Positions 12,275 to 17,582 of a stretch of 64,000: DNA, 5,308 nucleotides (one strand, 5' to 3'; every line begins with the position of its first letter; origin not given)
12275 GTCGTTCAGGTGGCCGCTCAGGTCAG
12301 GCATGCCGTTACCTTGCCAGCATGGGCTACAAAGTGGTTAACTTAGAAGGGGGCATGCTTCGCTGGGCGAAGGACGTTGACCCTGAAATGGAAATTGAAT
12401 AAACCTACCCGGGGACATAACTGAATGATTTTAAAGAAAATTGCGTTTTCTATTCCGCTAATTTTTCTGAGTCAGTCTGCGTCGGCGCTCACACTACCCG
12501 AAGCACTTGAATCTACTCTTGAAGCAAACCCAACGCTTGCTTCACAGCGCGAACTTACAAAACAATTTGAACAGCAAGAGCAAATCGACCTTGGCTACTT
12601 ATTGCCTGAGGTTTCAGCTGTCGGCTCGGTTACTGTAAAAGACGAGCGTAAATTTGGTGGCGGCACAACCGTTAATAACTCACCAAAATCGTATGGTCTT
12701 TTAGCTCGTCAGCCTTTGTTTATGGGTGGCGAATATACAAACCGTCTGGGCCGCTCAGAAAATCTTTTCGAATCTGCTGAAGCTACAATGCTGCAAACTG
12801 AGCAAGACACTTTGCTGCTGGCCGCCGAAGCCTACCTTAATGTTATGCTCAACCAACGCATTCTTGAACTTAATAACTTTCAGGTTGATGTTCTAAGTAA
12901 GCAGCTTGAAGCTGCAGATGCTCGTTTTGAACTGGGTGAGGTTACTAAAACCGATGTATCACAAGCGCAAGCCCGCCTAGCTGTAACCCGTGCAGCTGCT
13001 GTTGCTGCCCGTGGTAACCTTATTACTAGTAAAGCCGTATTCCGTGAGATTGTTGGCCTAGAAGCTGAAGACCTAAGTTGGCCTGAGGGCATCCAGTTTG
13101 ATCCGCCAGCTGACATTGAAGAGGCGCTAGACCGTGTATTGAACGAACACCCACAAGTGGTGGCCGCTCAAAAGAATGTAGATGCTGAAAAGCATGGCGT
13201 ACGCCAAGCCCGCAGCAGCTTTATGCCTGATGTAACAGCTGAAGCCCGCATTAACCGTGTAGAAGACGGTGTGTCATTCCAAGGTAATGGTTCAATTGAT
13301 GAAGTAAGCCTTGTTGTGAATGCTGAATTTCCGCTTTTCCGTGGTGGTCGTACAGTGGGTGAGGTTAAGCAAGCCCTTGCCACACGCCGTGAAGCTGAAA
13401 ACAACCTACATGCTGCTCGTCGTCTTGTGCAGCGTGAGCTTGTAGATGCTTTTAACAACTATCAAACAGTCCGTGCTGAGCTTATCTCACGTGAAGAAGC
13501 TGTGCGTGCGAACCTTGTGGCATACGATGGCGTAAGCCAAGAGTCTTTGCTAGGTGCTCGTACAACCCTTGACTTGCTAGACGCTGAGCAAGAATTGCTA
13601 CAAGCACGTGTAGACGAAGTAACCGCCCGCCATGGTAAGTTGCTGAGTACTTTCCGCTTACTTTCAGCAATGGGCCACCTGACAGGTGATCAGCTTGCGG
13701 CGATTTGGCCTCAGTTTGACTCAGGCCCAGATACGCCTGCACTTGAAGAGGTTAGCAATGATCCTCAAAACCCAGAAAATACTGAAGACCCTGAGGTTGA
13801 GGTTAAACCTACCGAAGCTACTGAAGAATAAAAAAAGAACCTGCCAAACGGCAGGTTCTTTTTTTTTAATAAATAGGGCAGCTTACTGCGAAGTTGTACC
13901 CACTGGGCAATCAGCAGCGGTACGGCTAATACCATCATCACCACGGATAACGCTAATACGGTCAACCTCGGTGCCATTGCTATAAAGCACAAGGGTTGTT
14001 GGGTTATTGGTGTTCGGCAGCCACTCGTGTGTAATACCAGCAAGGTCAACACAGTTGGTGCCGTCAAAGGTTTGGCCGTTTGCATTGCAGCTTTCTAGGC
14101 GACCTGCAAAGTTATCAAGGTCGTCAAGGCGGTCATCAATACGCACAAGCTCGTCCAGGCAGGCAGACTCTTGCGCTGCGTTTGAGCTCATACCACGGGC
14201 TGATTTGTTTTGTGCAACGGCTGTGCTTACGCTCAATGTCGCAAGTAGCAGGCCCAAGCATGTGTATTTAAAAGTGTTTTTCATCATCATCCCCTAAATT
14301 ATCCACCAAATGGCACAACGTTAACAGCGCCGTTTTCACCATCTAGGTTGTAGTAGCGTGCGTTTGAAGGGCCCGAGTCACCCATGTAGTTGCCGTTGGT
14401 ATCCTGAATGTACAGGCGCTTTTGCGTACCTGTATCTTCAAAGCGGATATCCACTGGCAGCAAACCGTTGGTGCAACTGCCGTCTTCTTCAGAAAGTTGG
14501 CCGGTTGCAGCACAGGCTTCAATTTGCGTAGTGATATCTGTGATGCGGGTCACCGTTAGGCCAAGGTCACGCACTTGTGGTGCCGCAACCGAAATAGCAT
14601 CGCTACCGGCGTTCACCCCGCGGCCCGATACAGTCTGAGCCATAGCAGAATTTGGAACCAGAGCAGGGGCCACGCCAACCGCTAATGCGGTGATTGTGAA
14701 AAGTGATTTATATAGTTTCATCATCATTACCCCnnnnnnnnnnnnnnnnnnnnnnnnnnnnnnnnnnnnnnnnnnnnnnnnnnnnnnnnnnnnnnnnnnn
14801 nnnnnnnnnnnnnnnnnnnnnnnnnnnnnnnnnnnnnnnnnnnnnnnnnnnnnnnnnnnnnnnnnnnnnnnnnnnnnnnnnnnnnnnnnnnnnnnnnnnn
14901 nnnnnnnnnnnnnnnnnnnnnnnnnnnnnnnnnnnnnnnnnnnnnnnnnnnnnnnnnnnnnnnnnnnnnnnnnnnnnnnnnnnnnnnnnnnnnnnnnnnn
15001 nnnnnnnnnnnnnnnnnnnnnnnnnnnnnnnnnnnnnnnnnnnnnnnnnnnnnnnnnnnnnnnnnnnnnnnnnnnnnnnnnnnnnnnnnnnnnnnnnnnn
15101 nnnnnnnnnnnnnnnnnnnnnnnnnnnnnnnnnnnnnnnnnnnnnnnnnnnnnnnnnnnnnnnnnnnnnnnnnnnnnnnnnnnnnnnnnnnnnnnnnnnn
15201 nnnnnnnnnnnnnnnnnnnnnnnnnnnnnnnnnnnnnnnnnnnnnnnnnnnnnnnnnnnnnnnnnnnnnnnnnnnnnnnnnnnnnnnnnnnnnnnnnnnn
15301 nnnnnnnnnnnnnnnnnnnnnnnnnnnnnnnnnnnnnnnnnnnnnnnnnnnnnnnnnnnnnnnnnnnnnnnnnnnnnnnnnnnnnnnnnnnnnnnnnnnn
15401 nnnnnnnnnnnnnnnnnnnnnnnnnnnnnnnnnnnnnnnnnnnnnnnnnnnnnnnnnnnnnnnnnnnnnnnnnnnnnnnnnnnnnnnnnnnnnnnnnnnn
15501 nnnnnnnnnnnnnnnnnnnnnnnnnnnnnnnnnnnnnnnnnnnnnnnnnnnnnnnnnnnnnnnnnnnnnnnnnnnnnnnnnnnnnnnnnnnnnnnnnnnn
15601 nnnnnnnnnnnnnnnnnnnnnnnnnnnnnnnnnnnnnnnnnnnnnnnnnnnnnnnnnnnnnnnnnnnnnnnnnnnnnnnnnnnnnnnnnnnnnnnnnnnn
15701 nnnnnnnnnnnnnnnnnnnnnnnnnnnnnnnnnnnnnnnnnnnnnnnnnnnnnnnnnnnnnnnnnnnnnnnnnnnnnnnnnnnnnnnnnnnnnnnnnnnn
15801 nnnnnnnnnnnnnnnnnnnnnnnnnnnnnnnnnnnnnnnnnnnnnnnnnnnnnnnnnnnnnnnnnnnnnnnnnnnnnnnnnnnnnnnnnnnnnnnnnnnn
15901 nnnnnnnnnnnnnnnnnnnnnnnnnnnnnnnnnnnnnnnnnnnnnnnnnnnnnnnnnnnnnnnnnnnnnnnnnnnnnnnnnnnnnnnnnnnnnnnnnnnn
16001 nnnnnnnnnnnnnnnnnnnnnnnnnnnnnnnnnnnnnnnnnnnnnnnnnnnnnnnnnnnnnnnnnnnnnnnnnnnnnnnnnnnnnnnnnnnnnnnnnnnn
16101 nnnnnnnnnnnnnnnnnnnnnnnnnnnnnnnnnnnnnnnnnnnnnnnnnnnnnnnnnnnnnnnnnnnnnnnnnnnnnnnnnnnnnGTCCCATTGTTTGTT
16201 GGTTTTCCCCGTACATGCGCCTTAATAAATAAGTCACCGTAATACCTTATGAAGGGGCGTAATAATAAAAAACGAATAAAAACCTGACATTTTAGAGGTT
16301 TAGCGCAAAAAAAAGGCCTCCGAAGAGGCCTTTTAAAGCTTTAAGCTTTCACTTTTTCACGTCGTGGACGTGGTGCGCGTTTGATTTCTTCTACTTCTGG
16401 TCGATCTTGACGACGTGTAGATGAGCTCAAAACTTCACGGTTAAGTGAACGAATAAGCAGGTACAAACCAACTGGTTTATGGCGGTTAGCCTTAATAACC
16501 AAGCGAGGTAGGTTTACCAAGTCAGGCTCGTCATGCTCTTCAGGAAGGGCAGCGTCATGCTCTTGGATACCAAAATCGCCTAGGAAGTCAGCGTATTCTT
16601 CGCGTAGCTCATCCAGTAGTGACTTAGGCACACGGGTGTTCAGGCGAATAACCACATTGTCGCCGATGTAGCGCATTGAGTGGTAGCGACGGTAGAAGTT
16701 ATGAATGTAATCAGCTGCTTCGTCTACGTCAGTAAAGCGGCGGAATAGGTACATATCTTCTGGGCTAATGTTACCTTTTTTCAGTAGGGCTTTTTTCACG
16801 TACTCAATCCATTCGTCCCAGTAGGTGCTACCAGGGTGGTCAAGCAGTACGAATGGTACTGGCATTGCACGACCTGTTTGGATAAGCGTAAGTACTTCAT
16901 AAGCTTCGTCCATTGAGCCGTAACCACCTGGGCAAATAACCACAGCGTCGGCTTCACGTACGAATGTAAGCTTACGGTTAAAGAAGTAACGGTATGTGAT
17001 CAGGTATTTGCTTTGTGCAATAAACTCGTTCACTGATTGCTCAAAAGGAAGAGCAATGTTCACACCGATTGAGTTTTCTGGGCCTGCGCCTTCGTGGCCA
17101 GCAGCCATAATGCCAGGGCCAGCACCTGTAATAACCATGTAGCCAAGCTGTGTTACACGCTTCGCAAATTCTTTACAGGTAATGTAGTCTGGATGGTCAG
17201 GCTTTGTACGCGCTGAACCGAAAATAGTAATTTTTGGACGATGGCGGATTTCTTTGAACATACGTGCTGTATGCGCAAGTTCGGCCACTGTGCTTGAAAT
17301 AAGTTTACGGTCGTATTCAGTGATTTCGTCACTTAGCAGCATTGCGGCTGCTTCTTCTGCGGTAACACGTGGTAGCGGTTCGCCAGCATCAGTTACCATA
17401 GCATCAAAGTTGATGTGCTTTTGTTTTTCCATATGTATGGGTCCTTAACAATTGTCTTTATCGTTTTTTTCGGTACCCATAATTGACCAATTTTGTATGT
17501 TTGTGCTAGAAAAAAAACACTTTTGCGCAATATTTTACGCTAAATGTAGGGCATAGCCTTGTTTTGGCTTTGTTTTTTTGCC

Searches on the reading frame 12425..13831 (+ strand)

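Call 41: search_protein_families(library=pfam, proteins=[window:12425-13831:+], max_evalue=0.00001)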
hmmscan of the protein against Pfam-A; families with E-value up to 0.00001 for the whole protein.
window:12425-13831:+ (468 aa): 1 family
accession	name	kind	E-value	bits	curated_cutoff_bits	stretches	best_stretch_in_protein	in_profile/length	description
PF02321.23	OEP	-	8.9e-61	205.4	22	2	232-417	2-187/187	Outer membrane efflux protein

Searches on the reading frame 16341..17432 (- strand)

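Call 41: search_protein_families(library=pfam, proteins=[window:16341-17432:-], max_evalue=0.00001)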
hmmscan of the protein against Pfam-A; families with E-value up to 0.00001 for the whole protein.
window:16341-17432:- (363 aa): 2 families
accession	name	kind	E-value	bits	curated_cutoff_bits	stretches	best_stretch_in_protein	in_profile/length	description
PF03641.19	Lysine_decarbox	-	1.6e-23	83.8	27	1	120-242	14-130/131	Possible lysine decarboxylase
PF18306.6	LDcluster4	-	1.1e-11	45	26.3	1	66-178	2-111/151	SLOG cluster4 family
